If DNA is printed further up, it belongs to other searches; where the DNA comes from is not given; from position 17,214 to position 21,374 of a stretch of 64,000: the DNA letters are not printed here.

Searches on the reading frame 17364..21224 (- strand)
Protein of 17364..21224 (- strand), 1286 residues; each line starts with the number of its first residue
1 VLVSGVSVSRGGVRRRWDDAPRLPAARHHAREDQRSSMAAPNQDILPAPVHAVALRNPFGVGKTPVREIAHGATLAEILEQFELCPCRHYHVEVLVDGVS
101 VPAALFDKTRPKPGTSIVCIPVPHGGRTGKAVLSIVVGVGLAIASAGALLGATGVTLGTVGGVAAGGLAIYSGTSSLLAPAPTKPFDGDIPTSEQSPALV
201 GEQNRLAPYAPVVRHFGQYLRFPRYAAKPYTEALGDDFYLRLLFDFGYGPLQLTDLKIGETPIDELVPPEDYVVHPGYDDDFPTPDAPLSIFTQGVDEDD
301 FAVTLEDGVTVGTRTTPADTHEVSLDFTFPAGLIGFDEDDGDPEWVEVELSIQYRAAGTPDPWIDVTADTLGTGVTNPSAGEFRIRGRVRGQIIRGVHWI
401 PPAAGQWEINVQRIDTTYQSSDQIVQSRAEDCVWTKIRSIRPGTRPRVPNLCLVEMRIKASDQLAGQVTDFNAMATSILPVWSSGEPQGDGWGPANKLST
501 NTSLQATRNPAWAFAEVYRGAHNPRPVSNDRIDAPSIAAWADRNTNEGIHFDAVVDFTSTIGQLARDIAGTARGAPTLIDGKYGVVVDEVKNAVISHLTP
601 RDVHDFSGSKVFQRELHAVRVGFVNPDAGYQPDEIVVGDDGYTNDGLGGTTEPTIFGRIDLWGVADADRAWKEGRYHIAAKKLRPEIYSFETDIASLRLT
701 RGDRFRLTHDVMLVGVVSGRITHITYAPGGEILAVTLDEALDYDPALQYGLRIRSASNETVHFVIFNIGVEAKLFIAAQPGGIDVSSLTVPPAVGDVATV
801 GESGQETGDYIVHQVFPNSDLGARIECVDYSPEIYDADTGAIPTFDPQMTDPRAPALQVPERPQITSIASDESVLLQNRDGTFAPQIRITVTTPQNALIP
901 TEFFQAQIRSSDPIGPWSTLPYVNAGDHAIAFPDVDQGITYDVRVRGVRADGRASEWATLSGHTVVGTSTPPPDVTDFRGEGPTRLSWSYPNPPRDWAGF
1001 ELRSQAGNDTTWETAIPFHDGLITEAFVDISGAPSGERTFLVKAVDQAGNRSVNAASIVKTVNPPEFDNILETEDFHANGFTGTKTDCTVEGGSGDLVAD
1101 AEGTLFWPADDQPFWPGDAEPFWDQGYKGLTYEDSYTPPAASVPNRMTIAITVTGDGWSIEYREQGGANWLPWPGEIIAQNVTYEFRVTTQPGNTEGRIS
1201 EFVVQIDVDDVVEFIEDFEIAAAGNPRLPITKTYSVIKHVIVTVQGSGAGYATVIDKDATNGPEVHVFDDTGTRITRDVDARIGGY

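Call 33: search_protein_families(library=pfam, proteins=[window:17364-21224:-], max_evalue=0.01)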
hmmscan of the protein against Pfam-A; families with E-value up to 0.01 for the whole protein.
window:17364-21224:- (1286 aa): 1 family
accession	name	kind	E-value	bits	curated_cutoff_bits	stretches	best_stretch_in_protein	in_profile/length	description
PF24801.1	FNIII-A_GpJ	-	3.1e-12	47.2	27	1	297-441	3-124/126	Tip attachment protein J,FNIII-A domain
